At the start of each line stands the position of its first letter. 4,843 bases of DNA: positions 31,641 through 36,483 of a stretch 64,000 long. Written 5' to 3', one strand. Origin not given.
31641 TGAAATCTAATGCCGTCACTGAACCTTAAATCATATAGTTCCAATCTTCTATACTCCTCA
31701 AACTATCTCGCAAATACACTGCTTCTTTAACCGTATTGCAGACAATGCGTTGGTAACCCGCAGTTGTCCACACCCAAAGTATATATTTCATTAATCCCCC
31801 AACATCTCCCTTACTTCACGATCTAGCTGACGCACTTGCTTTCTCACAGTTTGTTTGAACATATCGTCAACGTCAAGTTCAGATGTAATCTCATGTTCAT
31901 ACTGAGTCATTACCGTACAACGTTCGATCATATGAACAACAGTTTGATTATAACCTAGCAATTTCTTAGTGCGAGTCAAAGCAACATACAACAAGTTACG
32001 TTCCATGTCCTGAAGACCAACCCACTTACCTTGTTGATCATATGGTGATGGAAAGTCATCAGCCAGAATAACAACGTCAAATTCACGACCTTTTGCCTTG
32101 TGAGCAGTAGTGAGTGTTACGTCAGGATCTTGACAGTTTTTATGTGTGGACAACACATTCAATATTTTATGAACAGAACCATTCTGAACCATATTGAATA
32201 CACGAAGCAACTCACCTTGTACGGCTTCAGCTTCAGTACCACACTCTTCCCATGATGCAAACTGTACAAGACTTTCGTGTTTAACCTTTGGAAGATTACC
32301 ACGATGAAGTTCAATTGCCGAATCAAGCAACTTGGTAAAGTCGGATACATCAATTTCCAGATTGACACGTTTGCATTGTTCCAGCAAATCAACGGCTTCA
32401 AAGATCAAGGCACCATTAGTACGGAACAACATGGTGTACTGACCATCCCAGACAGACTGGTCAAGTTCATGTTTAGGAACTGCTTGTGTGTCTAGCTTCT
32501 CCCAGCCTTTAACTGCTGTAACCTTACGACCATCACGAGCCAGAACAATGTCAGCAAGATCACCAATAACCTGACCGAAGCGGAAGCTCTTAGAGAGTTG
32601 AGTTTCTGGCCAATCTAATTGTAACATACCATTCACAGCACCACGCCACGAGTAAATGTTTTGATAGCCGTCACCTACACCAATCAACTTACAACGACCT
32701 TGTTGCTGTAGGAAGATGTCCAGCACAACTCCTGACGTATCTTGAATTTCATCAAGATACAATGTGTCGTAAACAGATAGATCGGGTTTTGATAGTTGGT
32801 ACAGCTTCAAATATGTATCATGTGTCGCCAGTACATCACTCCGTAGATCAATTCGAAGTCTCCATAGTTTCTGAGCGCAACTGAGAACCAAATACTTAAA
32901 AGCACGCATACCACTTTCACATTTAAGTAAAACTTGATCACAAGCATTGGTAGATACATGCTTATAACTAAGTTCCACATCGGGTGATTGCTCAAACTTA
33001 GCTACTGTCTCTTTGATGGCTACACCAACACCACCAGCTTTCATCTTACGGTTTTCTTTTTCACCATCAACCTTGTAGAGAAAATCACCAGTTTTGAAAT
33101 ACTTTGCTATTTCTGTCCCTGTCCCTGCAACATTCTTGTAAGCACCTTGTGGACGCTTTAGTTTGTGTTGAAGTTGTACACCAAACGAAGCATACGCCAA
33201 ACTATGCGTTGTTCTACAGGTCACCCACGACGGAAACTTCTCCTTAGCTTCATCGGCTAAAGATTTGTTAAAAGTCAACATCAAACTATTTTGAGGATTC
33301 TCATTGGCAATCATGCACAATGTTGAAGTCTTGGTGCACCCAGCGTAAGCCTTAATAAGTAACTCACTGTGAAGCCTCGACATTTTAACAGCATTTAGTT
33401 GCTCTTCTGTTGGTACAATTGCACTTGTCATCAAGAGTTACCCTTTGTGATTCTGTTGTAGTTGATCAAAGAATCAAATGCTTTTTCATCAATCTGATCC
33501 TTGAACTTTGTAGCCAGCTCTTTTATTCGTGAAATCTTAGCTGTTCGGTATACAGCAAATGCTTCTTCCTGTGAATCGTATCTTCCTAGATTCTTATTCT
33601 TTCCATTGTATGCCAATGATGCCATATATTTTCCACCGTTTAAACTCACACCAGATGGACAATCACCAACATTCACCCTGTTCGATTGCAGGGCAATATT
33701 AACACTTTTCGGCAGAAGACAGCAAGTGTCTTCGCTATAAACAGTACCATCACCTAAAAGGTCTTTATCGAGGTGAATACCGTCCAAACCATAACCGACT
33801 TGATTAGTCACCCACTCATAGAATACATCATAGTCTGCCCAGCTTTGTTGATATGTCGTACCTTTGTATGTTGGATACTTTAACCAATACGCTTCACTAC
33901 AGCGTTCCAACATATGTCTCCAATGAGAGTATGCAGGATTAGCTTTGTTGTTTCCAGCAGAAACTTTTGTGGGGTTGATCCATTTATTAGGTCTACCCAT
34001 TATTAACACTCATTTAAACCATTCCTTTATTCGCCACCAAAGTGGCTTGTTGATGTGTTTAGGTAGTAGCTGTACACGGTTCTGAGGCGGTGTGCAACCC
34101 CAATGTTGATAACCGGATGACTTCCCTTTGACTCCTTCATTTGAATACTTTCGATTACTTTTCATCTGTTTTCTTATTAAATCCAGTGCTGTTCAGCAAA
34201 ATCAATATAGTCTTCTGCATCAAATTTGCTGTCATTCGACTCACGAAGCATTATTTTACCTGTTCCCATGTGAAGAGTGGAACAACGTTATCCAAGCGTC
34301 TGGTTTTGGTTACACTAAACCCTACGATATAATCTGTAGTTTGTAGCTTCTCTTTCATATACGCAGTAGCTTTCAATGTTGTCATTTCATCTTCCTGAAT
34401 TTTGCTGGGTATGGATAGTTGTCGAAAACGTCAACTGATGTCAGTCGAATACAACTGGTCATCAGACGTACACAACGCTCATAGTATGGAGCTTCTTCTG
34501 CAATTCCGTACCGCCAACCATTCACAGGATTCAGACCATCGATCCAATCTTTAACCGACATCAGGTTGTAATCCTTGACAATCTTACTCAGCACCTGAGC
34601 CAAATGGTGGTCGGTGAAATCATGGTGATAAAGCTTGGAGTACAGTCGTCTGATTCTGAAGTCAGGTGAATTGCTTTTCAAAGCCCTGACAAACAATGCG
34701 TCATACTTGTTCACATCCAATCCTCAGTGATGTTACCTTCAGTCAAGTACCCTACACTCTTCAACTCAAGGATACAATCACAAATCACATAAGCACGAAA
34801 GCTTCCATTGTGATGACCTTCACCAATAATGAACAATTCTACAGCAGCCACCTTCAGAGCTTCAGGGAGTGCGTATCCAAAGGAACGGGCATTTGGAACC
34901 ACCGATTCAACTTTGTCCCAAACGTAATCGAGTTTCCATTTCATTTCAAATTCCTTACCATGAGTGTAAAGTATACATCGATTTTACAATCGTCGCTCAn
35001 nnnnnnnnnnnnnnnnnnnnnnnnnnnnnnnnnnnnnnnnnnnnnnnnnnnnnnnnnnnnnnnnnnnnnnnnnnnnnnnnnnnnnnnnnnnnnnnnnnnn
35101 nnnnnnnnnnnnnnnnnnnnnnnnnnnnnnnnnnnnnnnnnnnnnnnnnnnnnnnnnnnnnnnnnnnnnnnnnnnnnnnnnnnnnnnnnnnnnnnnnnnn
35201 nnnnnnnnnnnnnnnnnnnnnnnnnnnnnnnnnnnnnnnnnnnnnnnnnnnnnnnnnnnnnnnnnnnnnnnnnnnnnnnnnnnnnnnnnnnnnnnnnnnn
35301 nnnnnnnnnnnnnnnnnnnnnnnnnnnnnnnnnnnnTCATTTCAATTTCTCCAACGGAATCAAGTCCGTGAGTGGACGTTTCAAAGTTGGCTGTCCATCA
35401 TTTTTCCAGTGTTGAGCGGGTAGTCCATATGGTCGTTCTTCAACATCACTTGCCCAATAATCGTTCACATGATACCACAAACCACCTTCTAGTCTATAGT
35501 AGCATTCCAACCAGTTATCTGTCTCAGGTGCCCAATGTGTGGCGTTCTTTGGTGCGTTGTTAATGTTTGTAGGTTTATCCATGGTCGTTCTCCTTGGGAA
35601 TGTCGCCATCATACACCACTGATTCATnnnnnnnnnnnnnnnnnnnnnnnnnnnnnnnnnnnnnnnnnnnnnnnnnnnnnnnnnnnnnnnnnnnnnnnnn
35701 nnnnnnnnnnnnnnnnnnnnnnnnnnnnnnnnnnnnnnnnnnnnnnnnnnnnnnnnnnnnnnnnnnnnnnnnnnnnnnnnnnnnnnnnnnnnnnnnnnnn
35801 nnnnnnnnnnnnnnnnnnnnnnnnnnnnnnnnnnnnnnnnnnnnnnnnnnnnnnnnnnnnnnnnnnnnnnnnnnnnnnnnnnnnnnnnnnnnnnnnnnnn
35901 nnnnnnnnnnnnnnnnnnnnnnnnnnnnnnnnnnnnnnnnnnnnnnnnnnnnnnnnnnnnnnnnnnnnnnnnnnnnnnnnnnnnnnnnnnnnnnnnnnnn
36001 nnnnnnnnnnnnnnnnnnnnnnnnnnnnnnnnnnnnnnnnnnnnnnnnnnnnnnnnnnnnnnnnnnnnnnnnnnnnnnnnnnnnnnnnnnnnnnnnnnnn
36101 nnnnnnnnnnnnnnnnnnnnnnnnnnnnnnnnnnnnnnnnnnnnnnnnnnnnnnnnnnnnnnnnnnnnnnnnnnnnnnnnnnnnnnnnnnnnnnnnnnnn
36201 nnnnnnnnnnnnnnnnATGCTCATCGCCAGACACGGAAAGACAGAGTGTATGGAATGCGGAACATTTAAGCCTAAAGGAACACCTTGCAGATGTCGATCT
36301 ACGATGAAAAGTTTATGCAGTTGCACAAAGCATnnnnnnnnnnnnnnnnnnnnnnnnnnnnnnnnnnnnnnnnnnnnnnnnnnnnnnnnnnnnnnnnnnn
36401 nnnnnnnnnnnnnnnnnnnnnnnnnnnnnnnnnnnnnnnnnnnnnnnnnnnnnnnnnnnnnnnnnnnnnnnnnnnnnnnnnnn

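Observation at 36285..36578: Small early protein carrying an EF-Ts N-terminal signature (possible EF-Tu binder)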

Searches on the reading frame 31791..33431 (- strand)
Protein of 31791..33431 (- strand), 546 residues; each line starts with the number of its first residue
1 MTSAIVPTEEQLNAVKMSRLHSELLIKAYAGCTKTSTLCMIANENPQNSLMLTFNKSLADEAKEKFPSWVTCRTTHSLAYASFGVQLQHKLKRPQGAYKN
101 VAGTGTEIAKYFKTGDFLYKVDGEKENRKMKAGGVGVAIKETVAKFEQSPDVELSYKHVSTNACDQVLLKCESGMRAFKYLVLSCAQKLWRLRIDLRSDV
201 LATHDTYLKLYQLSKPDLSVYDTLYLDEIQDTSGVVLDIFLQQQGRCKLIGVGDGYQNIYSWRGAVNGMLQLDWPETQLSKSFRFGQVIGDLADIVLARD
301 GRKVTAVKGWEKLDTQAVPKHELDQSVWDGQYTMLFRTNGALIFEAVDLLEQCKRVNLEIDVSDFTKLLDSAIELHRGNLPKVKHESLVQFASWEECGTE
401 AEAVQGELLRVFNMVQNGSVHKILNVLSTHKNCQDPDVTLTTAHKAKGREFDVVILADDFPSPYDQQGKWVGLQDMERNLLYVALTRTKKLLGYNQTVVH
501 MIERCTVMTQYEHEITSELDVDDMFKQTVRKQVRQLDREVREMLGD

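Call 43: search_protein_families(library=pfam, proteins=[window:31791-33431:-], max_evalue=0.001)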
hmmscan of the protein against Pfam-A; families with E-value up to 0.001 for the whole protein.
window:31791-33431:- (546 aa): 5 families
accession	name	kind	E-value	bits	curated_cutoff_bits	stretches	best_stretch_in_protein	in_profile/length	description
PF13361.12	UvrD_C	-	2e-11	44.3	25.6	1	424-492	274-343/350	UvrD-like helicase C-terminal domain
PF00580.27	UvrD-helicase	-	1.4e-10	41.7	23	1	8-270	2-263/271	UvrD/REP helicase N-terminal domain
PF13538.12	UvrD_C_2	-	1.8e-10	41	27.4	1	438-492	2-49/52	UvrD-like helicase C-terminal domain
PF01443.25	Viral_helicase1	-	1.5e-07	31.9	21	0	417-494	157-226/228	Viral superfamily 1 RNA helicase core domain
PF13245.12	AAA_19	-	1.1e-05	26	25.1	1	11-261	1-132/134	AAA domain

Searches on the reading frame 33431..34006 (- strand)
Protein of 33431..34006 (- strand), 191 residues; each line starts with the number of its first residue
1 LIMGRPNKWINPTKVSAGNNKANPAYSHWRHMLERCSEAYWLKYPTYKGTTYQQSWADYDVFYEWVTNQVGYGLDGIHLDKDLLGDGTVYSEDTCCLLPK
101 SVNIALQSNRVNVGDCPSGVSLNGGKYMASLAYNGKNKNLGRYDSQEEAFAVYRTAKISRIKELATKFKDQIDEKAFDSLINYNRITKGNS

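Call 17: search_protein_families(library=pfam, proteins=[window:33431-34006:-], max_evalue=0.01)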
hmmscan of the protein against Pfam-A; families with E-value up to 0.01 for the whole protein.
window:33431-34006:- (191 aa): 0 families

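Call 84: search_protein_families(library=phrogs, proteins=[window:33431-34006:-], max_evalue=0.001)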
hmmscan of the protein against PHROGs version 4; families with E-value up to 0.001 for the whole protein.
window:33431-34006:- (191 aa): 7 families
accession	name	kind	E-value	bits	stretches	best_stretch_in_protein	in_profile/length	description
phrog_953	-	DNA, RNA and nucleotide metabolism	7.1e-55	188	1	16-185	215-386/420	HNH endonuclease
phrog_374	-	DNA, RNA and nucleotide metabolism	8.3e-32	111.7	1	20-184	267-432/617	HNH endonuclease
phrog_2081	-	DNA, RNA and nucleotide metabolism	2.8e-18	67.3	1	15-110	95-199/433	HNH endonuclease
phrog_30929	-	unknown function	1.9e-14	54.4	1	24-172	37-188/413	-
phrog_99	-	DNA, RNA and nucleotide metabolism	2.9e-09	38.1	1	118-178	216-277/383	HNH endonuclease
phrog_3377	-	DNA, RNA and nucleotide metabolism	1.1e-07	32.9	1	20-81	9-75/196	HNH endonuclease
phrog_8790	-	DNA, RNA and nucleotide metabolism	4.9e-06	27.7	1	20-80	20-83/241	restriction endonuclease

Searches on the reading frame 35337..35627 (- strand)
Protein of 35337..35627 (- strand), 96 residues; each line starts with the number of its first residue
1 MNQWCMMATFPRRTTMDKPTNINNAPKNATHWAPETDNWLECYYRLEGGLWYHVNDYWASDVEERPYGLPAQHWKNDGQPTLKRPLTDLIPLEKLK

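Call 17: search_protein_families(library=pfam, proteins=[window:35337-35627:-], max_evalue=0.01)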
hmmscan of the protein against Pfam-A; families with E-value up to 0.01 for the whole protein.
window:35337-35627:- (96 aa): 0 families

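Call 84: search_protein_families(library=phrogs, proteins=[window:35337-35627:-], max_evalue=0.001)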
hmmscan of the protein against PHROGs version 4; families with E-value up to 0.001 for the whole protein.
window:35337-35627:- (96 aa): 1 family
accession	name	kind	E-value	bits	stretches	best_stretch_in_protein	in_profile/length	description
phrog_3483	-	unknown function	5e-05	24.4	1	21-59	5-46/183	-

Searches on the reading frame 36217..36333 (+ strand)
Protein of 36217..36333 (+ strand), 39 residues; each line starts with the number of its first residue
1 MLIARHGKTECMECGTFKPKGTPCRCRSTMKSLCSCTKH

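Call 84: search_protein_families(library=phrogs, proteins=[window:36217-36333:+], max_evalue=0.001)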
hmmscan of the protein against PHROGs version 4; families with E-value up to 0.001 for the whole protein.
window:36217-36333:+ (39 aa): 0 families

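Call 86: search_protein_families(library=padloc, proteins=[window:36217-36333:+], max_evalue=0.01)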
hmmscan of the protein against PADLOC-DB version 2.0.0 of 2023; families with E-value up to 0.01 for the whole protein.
window:36217-36333:+ (39 aa): 0 families
